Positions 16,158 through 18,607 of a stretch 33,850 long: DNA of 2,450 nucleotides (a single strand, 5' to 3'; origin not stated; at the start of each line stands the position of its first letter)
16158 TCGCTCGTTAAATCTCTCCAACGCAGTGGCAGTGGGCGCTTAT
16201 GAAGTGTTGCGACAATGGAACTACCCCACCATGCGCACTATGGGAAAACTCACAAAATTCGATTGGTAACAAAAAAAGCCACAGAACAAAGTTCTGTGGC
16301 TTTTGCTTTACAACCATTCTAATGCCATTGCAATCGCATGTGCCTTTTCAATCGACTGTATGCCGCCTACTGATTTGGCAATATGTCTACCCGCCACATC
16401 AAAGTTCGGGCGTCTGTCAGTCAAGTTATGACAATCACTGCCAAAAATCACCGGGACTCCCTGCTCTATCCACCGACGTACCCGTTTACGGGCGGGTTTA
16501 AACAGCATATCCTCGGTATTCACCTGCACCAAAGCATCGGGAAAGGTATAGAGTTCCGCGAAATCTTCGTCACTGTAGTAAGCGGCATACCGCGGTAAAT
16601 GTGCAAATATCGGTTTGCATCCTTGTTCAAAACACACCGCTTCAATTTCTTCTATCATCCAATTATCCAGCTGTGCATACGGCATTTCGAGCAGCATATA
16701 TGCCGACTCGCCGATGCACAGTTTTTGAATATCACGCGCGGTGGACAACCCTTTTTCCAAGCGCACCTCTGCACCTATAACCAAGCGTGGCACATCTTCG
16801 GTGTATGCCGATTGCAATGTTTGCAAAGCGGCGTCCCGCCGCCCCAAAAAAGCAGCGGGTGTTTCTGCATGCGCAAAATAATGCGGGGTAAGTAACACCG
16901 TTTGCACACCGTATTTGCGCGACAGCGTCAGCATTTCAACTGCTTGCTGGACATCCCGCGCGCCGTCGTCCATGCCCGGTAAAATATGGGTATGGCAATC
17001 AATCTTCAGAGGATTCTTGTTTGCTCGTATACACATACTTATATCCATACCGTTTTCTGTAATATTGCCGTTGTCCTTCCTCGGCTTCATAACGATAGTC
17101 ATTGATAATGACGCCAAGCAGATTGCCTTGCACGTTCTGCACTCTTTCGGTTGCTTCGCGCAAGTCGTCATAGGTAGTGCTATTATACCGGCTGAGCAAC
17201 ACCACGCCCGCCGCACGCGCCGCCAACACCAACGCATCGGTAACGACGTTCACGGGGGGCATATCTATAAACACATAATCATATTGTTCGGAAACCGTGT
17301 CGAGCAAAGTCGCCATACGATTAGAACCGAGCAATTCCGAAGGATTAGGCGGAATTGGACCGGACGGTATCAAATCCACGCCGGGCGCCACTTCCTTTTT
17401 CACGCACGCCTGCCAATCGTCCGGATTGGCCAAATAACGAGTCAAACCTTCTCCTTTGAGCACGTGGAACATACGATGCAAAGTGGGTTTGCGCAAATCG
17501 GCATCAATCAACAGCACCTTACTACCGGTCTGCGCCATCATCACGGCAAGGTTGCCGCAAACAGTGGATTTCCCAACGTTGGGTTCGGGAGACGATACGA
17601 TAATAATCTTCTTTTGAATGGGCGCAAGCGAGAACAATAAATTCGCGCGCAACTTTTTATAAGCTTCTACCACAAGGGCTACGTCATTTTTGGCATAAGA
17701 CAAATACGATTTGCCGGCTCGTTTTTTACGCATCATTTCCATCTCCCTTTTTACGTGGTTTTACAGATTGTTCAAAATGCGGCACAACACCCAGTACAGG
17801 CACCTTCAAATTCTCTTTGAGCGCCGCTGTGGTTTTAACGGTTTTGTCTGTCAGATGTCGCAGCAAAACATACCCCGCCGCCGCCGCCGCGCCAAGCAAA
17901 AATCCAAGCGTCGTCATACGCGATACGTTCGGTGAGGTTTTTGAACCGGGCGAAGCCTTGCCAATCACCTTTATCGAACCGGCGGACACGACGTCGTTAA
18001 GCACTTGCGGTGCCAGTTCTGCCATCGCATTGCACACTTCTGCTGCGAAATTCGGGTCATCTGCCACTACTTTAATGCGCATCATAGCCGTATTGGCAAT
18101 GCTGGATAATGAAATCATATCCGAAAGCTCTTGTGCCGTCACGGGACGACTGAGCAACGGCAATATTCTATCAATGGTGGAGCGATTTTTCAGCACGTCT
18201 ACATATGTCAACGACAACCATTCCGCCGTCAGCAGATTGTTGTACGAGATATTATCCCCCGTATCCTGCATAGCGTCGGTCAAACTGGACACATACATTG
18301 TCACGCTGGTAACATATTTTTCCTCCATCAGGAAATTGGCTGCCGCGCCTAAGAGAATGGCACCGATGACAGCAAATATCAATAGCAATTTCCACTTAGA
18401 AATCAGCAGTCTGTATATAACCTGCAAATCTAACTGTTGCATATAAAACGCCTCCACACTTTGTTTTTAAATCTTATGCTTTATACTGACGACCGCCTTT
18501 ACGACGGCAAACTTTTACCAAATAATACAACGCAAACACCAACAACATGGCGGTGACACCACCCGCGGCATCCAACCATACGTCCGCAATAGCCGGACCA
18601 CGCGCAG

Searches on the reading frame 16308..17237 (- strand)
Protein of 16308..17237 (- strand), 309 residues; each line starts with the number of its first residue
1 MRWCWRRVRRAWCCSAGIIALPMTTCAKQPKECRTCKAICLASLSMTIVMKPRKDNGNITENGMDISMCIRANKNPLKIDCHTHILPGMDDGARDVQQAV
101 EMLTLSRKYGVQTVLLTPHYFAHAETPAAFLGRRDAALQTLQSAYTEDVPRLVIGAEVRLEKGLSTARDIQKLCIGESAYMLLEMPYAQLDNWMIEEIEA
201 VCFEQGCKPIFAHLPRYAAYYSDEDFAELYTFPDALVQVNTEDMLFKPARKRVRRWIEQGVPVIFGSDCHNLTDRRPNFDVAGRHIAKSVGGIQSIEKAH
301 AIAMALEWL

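Call 63: search_protein_families(library=pfam, proteins=[window:16308-17237:-], max_evalue=0.001)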
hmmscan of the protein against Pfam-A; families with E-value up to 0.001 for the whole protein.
window:16308-17237:- (309 aa): 1 family
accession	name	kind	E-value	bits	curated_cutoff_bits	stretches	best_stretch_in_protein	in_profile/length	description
PF19567.5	CpsB_CapC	-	1.6e-28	100.1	27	1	79-291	2-217/234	Capsular polysaccharide synthesis, CpsB/CapC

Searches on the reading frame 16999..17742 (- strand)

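Call 64: search_protein_families(library=pfam, proteins=[window:16999-17742:-], max_evalue=0.001)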
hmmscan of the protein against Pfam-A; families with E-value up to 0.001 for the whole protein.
window:16999-17742:- (247 aa): 7 families
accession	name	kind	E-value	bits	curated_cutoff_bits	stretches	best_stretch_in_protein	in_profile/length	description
PF10609.15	ParA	-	7.1e-15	55.5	27.1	1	44-226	3-185/246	NUBPL iron-transfer P-loop NTPase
PF13614.12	AAA_31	-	1e-14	55.3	27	1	45-183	2-148/177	AAA domain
PF01656.29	CbiA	-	2.1e-11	44.3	25.4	1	47-230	1-98/125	CobQ/CobB/MinD/ParA nucleotide binding domain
PF06564.18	CBP_BcsQ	-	5.5e-07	29.8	21.3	1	56-166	13-128/234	Cellulose biosynthesis protein BcsQ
PF09140.17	MipZ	-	1.4e-06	28.3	20.7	1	46-163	2-109/262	ATPase MipZ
PF13500.12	AAA_26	-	0.00012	22.4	27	0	165-220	116-171/198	AAA domain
PF16575.11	CLP1_P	-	0.00058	20.2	26.6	0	55-86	4-35/188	mRNA cleavage and polyadenylation factor CLP1 P-loop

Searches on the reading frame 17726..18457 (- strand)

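Call 64: search_protein_families(library=pfam, proteins=[window:17726-18457:-], max_evalue=0.001)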
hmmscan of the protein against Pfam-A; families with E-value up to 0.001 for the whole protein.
window:17726-18457:- (243 aa): 1 family
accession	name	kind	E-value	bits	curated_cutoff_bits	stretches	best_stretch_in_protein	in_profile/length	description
PF02706.20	Wzz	-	3.7e-06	27.6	25.5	1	8-97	2-86/91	Chain length determinant protein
